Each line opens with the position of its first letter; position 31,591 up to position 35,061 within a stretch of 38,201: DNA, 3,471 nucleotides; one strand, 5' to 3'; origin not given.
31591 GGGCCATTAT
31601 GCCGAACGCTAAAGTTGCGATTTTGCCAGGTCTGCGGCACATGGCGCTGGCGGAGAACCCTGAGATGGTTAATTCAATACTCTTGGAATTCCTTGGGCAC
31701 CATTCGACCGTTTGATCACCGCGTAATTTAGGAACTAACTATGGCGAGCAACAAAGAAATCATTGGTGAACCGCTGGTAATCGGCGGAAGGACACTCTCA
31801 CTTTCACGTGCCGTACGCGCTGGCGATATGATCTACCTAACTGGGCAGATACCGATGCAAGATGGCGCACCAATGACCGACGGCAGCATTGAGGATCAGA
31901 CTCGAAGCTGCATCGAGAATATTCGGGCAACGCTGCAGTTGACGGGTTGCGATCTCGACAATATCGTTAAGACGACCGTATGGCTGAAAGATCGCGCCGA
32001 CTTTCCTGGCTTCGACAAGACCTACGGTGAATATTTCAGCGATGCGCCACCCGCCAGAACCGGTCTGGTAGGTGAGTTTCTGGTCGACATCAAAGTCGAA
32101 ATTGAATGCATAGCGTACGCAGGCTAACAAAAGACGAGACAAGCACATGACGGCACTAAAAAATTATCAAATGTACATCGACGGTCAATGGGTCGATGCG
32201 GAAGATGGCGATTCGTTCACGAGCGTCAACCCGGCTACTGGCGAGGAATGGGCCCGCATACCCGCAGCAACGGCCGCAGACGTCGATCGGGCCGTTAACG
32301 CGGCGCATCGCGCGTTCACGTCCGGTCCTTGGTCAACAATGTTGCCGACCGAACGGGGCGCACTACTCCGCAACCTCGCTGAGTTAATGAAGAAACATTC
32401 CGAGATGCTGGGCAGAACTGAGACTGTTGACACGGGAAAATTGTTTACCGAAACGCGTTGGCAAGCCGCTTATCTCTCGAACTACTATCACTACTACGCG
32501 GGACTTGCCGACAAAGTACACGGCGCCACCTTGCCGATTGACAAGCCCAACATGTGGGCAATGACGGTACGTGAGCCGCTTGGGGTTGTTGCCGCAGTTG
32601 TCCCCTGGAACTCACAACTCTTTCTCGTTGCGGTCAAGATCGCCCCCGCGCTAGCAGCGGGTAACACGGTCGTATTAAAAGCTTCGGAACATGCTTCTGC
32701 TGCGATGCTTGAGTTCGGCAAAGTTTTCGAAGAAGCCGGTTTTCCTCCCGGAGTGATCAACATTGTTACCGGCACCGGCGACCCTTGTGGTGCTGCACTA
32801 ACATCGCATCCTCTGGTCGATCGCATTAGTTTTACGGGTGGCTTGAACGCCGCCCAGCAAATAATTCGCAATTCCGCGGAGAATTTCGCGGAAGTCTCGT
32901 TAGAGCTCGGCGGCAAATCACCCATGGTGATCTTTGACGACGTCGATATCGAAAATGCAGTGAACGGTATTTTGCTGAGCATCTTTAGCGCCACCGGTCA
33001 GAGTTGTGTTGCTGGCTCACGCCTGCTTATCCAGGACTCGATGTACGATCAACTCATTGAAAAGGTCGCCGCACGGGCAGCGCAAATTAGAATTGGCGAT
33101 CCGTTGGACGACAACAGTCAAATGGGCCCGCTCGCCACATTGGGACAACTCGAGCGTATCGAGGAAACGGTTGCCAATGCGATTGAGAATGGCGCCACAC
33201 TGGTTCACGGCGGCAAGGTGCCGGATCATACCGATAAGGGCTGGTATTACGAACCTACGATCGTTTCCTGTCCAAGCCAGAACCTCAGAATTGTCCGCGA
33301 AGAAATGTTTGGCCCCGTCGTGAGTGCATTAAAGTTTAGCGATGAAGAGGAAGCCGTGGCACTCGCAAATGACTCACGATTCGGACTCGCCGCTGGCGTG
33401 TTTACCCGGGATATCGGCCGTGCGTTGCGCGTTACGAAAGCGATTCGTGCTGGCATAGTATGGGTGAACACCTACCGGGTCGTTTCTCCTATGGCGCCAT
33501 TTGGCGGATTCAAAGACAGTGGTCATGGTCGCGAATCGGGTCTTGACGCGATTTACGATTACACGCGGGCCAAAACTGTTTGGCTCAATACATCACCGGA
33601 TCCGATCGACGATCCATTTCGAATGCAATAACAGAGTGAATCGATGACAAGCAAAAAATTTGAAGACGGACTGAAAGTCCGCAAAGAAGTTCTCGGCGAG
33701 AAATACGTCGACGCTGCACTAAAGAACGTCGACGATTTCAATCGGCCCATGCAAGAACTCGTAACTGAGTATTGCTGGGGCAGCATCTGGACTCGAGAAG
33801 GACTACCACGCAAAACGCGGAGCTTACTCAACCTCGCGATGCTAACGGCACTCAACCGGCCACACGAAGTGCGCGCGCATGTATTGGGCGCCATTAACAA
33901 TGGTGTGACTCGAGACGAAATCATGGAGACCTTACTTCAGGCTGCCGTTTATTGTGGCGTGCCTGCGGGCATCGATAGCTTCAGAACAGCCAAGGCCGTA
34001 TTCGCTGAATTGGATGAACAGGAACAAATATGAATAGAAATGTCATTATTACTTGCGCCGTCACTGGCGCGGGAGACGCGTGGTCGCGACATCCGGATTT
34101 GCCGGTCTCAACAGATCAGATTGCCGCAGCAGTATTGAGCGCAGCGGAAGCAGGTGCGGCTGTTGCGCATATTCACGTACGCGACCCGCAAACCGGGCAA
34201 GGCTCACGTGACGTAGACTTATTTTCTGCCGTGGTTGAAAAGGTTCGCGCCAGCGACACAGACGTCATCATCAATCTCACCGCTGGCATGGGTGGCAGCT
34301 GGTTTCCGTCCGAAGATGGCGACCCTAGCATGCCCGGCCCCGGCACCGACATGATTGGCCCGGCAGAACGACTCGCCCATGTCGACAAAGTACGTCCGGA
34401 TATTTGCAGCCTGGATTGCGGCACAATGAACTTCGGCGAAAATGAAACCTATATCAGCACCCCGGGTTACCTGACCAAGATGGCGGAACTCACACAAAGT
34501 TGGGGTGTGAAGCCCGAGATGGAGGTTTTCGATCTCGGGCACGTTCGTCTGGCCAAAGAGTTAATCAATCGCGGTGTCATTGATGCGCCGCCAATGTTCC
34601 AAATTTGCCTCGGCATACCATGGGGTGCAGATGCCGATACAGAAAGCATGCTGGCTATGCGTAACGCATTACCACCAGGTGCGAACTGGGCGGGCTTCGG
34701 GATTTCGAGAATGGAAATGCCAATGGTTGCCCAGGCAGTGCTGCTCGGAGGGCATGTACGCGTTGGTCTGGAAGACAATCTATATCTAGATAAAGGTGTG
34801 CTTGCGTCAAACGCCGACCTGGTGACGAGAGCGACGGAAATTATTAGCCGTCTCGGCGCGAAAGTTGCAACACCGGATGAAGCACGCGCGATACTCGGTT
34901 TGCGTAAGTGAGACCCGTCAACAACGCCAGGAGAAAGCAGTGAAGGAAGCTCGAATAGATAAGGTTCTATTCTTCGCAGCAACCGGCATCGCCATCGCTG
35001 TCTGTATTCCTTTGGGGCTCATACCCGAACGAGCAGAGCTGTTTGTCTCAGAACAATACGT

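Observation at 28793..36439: Eight-gene cluster joining a Rut-like oxidative module to PcaC/PcaD/BKACE enzymes and a BCCT importer: candidate undescribed catabolic pathway for a zwitterionic osmolyte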

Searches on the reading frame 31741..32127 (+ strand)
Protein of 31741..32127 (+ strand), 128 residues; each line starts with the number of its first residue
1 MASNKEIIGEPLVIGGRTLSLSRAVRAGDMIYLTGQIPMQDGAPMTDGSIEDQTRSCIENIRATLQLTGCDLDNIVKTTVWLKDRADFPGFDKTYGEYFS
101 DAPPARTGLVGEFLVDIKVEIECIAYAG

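Call 4: search_protein_families(library=pfam, proteins=[window:31741-32127:+])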
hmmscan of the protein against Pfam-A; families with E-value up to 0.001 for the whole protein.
window:31741-32127:+ (128 aa): 1 family
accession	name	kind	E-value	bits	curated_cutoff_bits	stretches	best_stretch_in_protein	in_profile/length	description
PF01042.26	Ribonuc_L-PSP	-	1.3e-25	90.2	27.3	1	21-126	11-120/121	Endoribonuclease L-PSP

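Call 5: search_protein_families(library=ncbifam, proteins=[window:31741-32127:+])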
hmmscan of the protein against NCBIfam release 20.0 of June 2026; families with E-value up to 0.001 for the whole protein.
window:31741-32127:+ (128 aa): 3 families
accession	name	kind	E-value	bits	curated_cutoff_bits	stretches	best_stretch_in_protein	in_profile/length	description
TIGR00004.1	TIGR00004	subfamily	3e-25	88.8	106.25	1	21-126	16-124/125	Rid family detoxifying hydrolase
NF008490.0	PRK11401.1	equivalog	5.1e-13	49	222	1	23-126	19-126/129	enamine/imine deaminase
TIGR03610.1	RutC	equivalog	1.9e-11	44.1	169.1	1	24-126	21-125/127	pyrimidine utilization protein C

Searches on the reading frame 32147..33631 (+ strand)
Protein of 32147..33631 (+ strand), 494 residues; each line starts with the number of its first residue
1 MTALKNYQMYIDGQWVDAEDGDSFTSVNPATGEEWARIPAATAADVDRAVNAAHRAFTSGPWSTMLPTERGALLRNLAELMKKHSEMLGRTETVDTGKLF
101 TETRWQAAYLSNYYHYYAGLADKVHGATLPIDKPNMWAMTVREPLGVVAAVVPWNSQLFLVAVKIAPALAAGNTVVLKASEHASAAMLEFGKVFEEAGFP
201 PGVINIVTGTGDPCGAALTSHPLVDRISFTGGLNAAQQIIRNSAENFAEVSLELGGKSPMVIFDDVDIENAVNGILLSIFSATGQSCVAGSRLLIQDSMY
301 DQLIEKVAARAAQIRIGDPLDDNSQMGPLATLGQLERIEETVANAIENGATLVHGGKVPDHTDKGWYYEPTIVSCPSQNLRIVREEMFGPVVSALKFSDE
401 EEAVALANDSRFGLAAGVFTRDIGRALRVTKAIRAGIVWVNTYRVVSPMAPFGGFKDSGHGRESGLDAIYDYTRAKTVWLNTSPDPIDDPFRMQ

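Call 4: search_protein_families(library=pfam, proteins=[window:32147-33631:+])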
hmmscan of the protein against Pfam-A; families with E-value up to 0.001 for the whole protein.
window:32147-33631:+ (494 aa): 1 family
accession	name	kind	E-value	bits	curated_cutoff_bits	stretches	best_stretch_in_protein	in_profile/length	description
PF00171.27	Aldedh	-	4.5e-168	560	23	1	15-478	1-461/461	Aldehyde dehydrogenase family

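Call 5: search_protein_families(library=ncbifam, proteins=[window:32147-33631:+])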
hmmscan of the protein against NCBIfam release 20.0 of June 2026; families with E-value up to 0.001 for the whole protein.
window:32147-33631:+ (494 aa): 44 families (the best 25 are shown)
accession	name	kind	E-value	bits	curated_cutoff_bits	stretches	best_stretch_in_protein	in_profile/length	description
TIGR01804.1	BADH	equivalog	2e-152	508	668.6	1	10-476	1-467/467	betaine-aldehyde dehydrogenase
NF009725.0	PRK13252.1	equivalog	8.3e-145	482.9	593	1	2-481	2-480/488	betaine-aldehyde dehydrogenase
NF045735.1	PaDhStyDPseudo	equivalog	8e-142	473.3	850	1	8-479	4-480/483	phenylacetaldehyde dehydrogenase StyD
TIGR02299.1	HpaE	equivalog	1.7e-140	468.9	638.35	1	9-484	3-480/488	5-carboxymethyl-2-hydroxymuconate semialdehyde dehydrogenase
NF010000.0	PRK13473.1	subfamily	7.3e-137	456.8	615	1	7-481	3-473/475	aminobutyraldehyde dehydrogenase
NF045736.1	PaDhStyDRhodo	equivalog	6.5e-134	447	800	1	8-478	4-475/479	phenylacetaldehyde dehydrogenase StyD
TIGR01780.1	SSADH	subfamily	2e-121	406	646.35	1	27-476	2-448/448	succinate-semialdehyde dehydrogenase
NF050026.1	AcaldDHExaC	equivalog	2.9e-120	402.2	900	1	5-483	14-496/503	acetaldehyde dehydrogenase ExaC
NF008415.0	PRK11241.1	equivalog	9e-118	394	828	1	6-478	10-478/482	NADP-dependent succinate-semialdehyde dehydrogenase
TIGR03216.1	OH_muco_semi_DH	equivalog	5.9e-117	391.2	693.25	1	8-480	2-479/481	2-hydroxymuconic semialdehyde dehydrogenase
NF042993.1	AlphKGSA_gudD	equivalog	3.1e-116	388.9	770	1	5-480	2-480/481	alpha-ketoglutaric semialdehyde dehydrogenase GucD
NF007352.0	PRK09847.1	equivalog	2.7e-115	385.7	850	1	8-481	21-492/495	aldehyde dehydrogenase PuuC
NF007497.0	PRK10090.1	equivalog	2.8e-114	382.5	500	1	1-482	1-479/480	aldehyde dehydrogenase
NF052305.1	DioxValDhHalo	equivalog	4.3e-112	375.5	750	1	6-481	4-482/483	2,5-dioxovalerate dehydrogenase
TIGR03374.1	ABALDH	equivalog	4.3e-107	358.8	909.3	1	7-478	2-469/472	aminobutyraldehyde dehydrogenase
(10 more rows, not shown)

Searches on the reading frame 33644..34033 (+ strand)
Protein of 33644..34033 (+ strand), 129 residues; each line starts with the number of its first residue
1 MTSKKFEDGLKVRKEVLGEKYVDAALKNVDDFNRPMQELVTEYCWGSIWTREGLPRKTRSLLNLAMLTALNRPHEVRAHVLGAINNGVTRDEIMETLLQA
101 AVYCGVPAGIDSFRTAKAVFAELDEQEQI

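Call 4: search_protein_families(library=pfam, proteins=[window:33644-34033:+])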
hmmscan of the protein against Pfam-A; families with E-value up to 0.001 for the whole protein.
window:33644-34033:+ (129 aa): 1 family
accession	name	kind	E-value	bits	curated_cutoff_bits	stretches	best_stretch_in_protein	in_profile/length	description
PF02627.25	CMD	-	5e-23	81.3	23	1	36-117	3-83/84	Carboxymuconolactone decarboxylase family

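Call 5: search_protein_families(library=ncbifam, proteins=[window:33644-34033:+])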
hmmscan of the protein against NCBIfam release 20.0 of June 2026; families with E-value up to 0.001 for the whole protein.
window:33644-34033:+ (129 aa): 4 families
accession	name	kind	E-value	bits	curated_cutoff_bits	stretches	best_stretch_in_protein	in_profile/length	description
NF051488.1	bifunc_PcaDC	exception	9e-46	156.7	390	1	4-122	257-375/375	bifunctional 3-oxoadipate enol-lactonase/4-carboxymuconolactone decarboxylase PcaDC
TIGR02425.1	decarb_PcaC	equivalog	2.2e-43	147.3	155.7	1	3-123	2-122/123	4-carboxymuconolactone decarboxylase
NF051487.1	bifunc_PcaCD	exception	5.2e-34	118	430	1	3-123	3-127/413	bifunctional 4-carboxymuconolactone decarboxylase/3-oxoadipate enol-lactonase PcaCD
TIGR04169.1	perox_w_seleSAM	hypoth_equivalog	0.00069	19.7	120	1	21-102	4-87/109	arsenosugar biosynthesis-associated peroxidase-like protein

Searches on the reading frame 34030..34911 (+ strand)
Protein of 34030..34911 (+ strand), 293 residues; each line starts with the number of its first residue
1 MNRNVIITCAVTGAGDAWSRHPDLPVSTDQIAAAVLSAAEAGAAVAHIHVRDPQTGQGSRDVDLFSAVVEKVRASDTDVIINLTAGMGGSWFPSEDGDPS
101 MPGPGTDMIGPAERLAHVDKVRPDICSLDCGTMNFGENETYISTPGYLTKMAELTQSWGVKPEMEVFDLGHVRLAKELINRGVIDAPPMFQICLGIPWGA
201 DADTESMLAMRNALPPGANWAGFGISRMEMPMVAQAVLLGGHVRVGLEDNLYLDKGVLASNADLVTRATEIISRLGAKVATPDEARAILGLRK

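Call 4: search_protein_families(library=pfam, proteins=[window:34030-34911:+])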
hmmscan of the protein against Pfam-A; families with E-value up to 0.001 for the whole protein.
window:34030-34911:+ (293 aa): 1 family
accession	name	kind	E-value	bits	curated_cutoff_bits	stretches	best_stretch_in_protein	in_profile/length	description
PF05853.18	BKACE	-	1.7e-98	329.7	24.8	1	5-291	2-274/274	beta-keto acid cleavage enzyme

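Call 5: search_protein_families(library=ncbifam, proteins=[window:34030-34911:+])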
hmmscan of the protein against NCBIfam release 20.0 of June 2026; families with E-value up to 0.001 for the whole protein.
window:34030-34911:+ (293 aa): 4 families
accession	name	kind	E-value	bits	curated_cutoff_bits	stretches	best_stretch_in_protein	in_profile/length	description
NF052387.1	Lys_ferment_KCE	equivalog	7.4e-75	251.8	382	1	5-291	2-267/267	3-keto-5-aminohexanoate cleavage enzyme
NF053538.1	DixhxACActTsKce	equivalog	1.3e-61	208.3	430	2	148-292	154-303/310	3,5-dioxohexanoate:acetyl-CoA acetone transferase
NF053568.1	3OXCoAcCUPNH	equivalog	3.2e-54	184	350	2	114-292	93-273/274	3-oxoadipate:acetyl-CoA acetyltransferase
NF052389.1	Lys_KAL_CLE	exception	4.8e-52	177.2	725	1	4-292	170-437/440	bifunctional 3-aminobutyryl-CoA ammonia lyase/3-keto-5-aminohexanoate cleavage enzyme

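Call 7: search_solved_structures(query=window:34030-34911:+, max_evalue=0.00001)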
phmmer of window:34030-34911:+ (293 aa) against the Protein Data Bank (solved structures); distinct sequences matched with E-value up to 0.00001: 13.
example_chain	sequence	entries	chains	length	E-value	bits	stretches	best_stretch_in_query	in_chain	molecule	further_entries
3c6c_A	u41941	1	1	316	7.1e-92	311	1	1-292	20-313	3-keto-5-aminohexanoate cleavage enzyme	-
9zsc_A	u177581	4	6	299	1.9e-80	273.4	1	3-289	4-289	3-keto-5-aminohexanoate cleavage protein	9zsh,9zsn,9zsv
3lot_A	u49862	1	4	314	2.8e-45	158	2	151-292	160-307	uncharacterized protein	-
2y7d_A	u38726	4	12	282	1.2e-44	155.9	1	5-293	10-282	3-KETO-5-AMINOHEXANOATE CLEAVAGE ENZYME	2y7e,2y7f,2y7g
3e02_A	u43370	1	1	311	6.1e-43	150.3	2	151-290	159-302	uncharacterized protein DUF849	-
8rio_A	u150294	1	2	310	7e-41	143.6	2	155-292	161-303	3-keto-5-aminohexanoate cleavage protein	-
8rip_A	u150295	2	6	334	1e-40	143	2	155-292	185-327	3-keto-5-aminohexanoate cleavage protein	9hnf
3e49_A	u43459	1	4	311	2.5e-36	128.6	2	2-136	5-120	uncharacterized protein DUF849 with a TIM barrel fold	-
3no5_A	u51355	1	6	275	4.1e-35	124.7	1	1-291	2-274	Uncharacterized protein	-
3chv_A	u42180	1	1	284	1.9e-33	119.2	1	2-291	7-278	Prokaryotic domain of unknown function (DUF849) with a TIM barrel fold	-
3fa5_A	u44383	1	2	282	2.4e-32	115.6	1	5-292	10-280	protein of unknown function (DUF849)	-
5zmu_A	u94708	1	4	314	2.2e-17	66.4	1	21-291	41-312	Cis-epoxysuccinate hydrolase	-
5zmy_A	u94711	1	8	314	1.2e-16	64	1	21-291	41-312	Cis-epoxysuccinate hydrolase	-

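Call 60: search_solved_structures(query=window:34030-34911:+, max_evalue=1e-40, show_alignments=4)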
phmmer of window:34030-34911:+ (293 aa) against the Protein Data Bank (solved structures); distinct sequences matched with E-value up to 1e-40: 6.
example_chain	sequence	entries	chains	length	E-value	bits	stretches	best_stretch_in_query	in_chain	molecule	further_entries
3c6c_A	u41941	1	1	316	7.1e-92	311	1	1-292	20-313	3-keto-5-aminohexanoate cleavage enzyme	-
9zsc_A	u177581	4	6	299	1.9e-80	273.4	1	3-289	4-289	3-keto-5-aminohexanoate cleavage protein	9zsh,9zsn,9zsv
3lot_A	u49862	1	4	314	2.8e-45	158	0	151-292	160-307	uncharacterized protein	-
2y7d_A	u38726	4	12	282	1.2e-44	155.9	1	5-293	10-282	3-KETO-5-AMINOHEXANOATE CLEAVAGE ENZYME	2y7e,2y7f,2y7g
3e02_A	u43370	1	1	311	6.1e-43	150.3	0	151-290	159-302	uncharacterized protein DUF849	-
8rio_A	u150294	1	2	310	7e-41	143.6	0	155-292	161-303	3-keto-5-aminohexanoate cleavage protein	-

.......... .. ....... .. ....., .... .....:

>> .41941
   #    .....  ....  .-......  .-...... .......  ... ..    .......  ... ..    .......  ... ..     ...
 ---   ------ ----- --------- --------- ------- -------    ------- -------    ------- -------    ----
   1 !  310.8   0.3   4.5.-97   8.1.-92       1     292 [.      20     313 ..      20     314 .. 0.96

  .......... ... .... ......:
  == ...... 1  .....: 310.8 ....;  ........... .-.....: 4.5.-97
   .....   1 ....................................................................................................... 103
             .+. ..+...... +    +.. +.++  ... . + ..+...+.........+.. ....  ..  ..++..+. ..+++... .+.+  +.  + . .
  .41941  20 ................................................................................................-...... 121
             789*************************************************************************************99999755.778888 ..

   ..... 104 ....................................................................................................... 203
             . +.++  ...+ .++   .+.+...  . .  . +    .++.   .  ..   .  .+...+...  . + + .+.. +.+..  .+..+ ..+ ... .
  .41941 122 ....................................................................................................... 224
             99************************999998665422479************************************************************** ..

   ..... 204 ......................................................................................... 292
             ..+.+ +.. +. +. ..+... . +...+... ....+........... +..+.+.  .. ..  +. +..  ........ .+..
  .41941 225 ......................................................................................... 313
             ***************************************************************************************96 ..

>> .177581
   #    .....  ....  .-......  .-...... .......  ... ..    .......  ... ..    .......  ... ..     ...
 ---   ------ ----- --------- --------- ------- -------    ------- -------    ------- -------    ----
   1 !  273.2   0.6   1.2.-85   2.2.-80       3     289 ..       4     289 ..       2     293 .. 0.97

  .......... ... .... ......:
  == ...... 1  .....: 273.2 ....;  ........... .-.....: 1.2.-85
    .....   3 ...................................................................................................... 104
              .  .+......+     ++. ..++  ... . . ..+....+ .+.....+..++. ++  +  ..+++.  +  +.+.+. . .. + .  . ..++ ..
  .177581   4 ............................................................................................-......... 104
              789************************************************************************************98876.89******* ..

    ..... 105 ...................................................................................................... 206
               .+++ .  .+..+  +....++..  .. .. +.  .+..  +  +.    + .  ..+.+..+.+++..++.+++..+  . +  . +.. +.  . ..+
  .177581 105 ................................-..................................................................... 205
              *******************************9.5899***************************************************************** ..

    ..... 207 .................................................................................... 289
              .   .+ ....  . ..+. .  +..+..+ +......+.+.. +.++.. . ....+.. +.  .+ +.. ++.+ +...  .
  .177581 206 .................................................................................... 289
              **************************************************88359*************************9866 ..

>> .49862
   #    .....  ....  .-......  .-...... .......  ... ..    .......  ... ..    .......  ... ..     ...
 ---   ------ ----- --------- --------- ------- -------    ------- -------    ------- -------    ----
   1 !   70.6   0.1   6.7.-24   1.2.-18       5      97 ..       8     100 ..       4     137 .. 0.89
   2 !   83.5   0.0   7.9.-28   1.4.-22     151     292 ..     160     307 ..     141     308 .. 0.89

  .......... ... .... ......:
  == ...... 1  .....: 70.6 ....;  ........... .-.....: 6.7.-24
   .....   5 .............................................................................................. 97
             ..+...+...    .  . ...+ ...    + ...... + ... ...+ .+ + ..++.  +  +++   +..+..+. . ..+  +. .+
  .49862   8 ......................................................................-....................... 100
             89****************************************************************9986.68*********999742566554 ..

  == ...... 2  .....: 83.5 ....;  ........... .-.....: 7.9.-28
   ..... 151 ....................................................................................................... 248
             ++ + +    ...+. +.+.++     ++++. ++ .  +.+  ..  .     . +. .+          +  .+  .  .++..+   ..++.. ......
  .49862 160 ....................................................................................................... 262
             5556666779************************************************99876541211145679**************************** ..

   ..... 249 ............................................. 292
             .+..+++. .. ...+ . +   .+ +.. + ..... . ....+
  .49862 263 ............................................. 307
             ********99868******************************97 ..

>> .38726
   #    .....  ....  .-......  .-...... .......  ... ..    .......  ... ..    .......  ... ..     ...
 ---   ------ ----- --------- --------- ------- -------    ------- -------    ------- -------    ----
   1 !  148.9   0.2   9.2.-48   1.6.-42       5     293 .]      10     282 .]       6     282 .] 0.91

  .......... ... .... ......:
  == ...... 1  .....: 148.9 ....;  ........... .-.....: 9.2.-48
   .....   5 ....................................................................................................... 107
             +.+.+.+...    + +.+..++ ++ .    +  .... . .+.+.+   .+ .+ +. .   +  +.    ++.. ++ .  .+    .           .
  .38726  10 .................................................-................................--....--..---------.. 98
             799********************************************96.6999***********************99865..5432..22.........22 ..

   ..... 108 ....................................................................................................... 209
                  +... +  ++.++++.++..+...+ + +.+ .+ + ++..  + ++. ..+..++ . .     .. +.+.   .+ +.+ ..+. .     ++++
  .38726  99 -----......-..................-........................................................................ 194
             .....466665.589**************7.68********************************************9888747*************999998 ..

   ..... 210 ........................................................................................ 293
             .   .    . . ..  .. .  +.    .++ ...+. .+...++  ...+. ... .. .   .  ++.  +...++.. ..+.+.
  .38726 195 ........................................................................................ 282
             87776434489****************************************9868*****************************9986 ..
